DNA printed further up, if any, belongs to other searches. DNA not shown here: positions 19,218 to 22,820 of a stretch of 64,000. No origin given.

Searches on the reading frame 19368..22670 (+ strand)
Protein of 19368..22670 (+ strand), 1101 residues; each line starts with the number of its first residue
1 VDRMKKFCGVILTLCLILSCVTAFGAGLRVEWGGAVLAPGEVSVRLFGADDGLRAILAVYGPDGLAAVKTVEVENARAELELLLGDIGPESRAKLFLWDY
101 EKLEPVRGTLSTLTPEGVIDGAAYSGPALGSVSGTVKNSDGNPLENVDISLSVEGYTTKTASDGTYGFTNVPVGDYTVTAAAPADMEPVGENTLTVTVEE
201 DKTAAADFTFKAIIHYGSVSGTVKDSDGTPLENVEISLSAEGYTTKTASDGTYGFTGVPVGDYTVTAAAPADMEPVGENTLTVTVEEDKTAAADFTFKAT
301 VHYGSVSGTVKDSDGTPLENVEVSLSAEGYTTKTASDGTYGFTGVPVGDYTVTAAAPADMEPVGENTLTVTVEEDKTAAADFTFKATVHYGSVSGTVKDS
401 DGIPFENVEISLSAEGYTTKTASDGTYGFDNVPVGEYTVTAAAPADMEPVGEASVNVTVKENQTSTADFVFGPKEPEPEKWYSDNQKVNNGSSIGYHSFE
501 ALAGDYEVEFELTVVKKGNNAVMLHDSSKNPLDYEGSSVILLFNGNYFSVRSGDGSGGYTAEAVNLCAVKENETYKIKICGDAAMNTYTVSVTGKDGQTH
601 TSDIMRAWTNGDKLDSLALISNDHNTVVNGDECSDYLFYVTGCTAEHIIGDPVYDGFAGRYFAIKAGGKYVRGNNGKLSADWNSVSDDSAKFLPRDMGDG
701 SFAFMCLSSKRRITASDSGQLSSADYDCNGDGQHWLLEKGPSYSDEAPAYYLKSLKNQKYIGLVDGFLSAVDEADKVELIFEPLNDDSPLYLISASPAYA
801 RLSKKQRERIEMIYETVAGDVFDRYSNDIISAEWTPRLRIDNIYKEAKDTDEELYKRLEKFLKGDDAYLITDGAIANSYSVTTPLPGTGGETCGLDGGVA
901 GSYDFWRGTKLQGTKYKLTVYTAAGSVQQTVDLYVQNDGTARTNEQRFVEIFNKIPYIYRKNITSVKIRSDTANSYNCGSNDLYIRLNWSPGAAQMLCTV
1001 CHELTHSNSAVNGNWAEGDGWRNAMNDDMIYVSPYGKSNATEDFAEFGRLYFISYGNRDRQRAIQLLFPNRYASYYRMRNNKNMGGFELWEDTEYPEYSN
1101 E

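Call 82: search_protein_families(library=pfam, proteins=[window:19368-22670:+], max_evalue=0.00001)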
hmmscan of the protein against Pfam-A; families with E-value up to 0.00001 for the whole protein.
window:19368-22670:+ (1101 aa): 11 families
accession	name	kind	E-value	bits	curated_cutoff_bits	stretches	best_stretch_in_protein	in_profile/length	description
PF13620.12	CarboxypepD_reg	-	1.8e-52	176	32.3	4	305-383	1-80/82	Carboxypeptidase regulatory-like domain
PF13715.12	CarbopepD_reg_2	-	1e-24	86.8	32.2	0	306-356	1-52/88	CarboxypepD_reg-like domain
PF17210.9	SdrD_B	-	6.2e-21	75.1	29.7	0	310-367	16-77/112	SdrD B-like domain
PF17802.7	SpaA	-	1e-20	74.1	23.1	0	219-293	3-85/91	Prealbumin-like fold domain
PF09430.16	EMC7_beta-sandw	-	1.9e-17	64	26.6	0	406-445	8-49/122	ER membrane protein complex subunit 7, beta-sandwich domain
PF24025.1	Ig_DR_A0283-like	-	2.5e-13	50.7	27.1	0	309-369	12-77/102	DR_A0283-like, Ig-like domain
PF24421.1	Ig_J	-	8.2e-11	42.4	29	0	157-193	59-95/104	Tip attachment protein J, Ig-like domain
PF14686.12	fn3_3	-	1.3e-10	41.4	24.4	0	391-465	3-73/75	Polysaccharide lyase family 4, domain II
PF02369.22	Big_1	-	1.4e-09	38.3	34.9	0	306-360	21-84/93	Bacterial Ig-like domain (group 1)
PF17789.7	MG4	-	1.4e-08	35.3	24.7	0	309-343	21-59/95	Macroglobulin domain MG4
PF15976.11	CooC_C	-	2.9e-06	27.7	29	0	219-256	19-54/93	CS1-pili formation C-terminal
